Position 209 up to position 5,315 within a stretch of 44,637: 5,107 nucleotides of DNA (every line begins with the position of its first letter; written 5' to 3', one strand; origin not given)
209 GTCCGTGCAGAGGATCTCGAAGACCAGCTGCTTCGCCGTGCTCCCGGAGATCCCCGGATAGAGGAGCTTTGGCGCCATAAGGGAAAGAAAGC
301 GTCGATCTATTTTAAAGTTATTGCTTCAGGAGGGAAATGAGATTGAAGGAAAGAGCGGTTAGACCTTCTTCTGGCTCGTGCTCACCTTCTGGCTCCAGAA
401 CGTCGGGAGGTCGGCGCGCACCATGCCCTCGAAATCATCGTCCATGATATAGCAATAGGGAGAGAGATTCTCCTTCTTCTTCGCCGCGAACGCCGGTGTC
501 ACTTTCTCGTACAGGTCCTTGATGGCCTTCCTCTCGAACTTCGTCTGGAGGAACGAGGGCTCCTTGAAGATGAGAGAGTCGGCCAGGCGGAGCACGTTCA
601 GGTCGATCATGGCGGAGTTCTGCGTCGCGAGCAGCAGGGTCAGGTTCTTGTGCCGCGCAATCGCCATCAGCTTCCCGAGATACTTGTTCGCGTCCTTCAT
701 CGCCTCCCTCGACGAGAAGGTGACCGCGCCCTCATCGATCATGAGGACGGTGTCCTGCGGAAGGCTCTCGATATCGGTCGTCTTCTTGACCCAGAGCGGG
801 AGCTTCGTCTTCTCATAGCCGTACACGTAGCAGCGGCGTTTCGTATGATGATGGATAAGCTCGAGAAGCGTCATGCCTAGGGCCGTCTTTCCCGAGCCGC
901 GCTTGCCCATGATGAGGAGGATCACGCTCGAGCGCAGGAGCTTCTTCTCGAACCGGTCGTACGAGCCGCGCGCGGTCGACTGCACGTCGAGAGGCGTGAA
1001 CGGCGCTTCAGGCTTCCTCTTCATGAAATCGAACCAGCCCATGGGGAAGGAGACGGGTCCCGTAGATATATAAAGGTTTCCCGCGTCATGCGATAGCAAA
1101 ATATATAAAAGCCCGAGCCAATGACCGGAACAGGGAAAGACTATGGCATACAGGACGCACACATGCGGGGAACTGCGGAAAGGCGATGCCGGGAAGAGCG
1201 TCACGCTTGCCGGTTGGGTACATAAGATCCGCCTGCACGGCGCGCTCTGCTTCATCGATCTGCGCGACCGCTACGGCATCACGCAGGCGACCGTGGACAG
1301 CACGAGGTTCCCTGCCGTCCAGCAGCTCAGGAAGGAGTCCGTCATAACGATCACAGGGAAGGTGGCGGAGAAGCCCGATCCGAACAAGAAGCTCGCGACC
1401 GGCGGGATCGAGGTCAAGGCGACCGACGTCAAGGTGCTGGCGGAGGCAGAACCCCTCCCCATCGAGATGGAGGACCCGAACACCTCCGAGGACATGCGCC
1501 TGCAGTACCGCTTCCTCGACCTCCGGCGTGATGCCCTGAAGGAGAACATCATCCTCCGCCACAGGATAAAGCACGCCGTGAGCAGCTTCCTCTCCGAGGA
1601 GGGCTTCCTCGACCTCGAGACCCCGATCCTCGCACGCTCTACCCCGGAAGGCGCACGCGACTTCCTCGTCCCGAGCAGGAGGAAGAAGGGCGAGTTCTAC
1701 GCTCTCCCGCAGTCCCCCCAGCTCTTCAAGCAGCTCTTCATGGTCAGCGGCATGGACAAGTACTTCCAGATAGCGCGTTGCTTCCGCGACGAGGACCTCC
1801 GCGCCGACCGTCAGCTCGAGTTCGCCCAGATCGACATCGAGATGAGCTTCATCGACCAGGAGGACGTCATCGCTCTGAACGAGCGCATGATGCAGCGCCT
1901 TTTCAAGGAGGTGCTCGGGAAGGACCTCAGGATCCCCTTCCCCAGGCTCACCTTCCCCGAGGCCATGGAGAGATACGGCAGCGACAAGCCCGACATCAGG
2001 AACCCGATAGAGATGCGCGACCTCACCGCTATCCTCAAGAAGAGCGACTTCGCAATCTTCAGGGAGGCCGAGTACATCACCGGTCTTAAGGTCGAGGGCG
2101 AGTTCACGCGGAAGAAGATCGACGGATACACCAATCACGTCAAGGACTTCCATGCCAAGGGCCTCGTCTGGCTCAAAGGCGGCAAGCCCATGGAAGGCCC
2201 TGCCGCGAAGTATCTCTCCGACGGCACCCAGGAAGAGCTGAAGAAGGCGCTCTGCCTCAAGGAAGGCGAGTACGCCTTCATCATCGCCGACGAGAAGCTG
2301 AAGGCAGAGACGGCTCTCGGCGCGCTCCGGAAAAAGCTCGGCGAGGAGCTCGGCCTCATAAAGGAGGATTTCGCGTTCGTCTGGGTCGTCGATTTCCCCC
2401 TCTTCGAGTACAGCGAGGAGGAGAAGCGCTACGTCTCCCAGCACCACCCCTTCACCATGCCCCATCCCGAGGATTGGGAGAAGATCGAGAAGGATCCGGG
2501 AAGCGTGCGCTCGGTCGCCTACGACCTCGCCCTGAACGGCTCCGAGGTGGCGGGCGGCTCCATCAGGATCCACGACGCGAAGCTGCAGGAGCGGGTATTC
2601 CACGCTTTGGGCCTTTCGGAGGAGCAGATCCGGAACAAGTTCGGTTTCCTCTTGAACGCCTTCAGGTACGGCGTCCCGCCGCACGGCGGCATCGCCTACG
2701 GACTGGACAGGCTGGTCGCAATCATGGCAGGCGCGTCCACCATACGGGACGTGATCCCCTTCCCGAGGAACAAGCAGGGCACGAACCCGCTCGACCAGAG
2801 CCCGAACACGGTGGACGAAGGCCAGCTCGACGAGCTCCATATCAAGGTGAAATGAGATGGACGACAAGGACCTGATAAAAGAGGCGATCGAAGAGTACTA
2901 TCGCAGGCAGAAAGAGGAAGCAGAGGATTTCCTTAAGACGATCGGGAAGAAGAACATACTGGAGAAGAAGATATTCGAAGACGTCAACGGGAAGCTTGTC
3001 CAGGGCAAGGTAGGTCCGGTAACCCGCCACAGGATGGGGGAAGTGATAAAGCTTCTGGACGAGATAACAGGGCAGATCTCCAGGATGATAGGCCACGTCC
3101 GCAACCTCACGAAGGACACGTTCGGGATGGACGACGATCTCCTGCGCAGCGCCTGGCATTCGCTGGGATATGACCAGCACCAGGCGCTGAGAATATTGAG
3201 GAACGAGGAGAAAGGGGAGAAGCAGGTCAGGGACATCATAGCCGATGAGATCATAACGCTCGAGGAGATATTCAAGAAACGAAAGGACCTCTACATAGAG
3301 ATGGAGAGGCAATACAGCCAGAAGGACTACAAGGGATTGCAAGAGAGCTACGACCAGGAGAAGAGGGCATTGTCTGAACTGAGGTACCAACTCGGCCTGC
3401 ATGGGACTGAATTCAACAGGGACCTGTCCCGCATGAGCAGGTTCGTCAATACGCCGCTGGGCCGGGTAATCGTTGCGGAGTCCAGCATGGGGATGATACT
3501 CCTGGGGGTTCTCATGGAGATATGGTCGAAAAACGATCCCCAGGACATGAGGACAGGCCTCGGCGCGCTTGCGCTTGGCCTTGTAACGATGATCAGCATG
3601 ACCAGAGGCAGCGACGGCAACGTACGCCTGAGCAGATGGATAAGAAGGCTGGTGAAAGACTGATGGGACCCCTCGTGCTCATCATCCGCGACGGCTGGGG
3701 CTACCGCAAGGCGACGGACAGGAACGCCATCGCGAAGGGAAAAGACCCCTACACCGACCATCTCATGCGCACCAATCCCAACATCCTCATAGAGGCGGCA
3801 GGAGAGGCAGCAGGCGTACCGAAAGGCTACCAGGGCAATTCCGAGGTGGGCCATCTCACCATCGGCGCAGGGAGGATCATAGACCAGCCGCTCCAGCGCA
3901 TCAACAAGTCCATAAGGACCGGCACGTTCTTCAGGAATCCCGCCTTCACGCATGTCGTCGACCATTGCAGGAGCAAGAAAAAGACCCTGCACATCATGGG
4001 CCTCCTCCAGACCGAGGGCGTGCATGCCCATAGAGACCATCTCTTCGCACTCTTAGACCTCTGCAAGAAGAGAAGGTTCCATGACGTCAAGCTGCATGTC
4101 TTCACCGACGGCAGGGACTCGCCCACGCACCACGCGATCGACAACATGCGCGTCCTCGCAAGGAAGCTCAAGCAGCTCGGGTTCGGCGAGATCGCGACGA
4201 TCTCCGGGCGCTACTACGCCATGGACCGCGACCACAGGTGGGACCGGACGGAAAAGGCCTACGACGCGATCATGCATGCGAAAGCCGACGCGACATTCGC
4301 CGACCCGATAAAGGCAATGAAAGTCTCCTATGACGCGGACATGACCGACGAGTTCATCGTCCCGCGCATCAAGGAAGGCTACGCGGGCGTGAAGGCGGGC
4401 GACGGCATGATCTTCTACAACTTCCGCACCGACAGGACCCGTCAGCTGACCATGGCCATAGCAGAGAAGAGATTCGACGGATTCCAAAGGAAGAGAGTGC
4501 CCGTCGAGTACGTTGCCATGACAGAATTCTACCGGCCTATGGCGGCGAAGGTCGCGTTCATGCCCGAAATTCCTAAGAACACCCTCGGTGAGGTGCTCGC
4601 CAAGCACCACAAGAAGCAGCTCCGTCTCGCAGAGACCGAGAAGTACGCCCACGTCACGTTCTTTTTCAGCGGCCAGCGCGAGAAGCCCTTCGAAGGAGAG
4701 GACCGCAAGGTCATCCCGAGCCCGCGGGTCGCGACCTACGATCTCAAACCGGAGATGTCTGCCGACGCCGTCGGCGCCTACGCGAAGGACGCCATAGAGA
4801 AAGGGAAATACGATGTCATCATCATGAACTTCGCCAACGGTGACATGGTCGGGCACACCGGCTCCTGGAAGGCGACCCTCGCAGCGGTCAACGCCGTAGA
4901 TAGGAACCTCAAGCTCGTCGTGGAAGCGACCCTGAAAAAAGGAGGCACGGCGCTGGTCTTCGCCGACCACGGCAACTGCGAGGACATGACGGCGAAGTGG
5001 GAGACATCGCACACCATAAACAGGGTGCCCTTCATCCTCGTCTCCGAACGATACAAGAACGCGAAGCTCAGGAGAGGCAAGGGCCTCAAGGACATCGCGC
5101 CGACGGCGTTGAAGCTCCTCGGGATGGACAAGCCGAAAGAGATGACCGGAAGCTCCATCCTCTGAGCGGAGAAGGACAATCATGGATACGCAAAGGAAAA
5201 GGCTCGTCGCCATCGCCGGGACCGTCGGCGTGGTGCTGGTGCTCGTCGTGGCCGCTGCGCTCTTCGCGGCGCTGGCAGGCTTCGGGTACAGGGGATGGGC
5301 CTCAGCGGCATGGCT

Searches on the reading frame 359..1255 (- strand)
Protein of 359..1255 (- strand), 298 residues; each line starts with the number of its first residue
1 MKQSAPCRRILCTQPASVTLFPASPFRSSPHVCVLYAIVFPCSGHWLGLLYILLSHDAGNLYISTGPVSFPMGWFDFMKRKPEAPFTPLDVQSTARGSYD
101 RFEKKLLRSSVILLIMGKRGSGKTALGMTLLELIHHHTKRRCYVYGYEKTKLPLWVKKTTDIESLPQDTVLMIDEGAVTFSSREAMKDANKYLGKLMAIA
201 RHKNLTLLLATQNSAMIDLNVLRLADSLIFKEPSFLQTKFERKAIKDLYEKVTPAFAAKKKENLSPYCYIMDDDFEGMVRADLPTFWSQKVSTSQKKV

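Call 12: search_protein_families(library=pfam, proteins=[window:359-1255:-], max_evalue=0.001)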
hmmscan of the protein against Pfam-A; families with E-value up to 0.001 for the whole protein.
window:359-1255:- (298 aa): 3 families
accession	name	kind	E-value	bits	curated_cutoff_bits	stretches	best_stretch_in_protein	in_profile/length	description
PF05707.18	Zot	-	6.6e-06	26.2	20.3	1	164-225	79-139/197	Zonular occludens toxin (Zot)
PF20720.3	nSTAND3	-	3e-05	24.2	27.2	1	104-213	11-112/155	Novel STAND NTPase 3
PF01637.24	ATPase_2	-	0.00031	21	33.2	1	110-168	20-77/225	ATPase domain predominantly from Archaea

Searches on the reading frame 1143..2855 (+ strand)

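Call 12: search_protein_families(library=pfam, proteins=[window:1143-2855:+], max_evalue=0.001)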
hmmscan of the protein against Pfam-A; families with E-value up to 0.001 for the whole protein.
window:1143-2855:+ (570 aa): 3 families
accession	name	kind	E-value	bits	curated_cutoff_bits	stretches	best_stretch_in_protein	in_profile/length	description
PF00152.25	tRNA-synt_2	-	2.5e-120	401.7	25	1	115-544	1-308/308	tRNA synthetases class II (D, K and N)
PF01336.31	tRNA_anti-codon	-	3.6e-15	56.1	27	1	20-99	1-75/75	OB-fold nucleic acid binding domain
PF02938.19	GAD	-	3.9e-12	46.7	23.4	1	310-392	9-95/95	GAD domain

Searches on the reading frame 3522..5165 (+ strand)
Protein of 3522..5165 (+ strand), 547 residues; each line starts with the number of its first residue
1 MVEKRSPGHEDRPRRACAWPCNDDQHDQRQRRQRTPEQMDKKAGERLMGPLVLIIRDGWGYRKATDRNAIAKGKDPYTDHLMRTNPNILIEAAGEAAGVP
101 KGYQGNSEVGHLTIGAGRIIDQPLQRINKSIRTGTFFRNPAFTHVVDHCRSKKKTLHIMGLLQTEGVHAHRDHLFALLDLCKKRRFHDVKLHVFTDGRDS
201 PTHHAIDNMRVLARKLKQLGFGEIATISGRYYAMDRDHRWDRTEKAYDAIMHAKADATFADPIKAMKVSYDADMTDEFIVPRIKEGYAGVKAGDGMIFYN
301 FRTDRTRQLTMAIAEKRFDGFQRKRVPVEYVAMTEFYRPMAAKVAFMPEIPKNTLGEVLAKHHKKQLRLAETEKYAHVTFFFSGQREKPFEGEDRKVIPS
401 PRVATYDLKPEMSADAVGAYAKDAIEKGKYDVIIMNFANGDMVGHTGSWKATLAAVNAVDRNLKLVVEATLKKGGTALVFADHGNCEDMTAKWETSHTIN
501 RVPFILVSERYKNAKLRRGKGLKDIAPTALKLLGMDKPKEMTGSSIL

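Call 12: search_protein_families(library=pfam, proteins=[window:3522-5165:+], max_evalue=0.001)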
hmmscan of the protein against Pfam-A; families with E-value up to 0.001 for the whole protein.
window:3522-5165:+ (547 aa): 2 families
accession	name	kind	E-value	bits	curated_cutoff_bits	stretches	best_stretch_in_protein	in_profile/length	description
PF01676.23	Metalloenzyme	-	1.2e-75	254.7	24.3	1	50-537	2-252/252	Metalloenzyme superfamily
PF06415.18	iPGM_N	-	1.6e-71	240.7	27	1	127-336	1-215/217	BPG-independent PGAM N-terminus (iPGM_N)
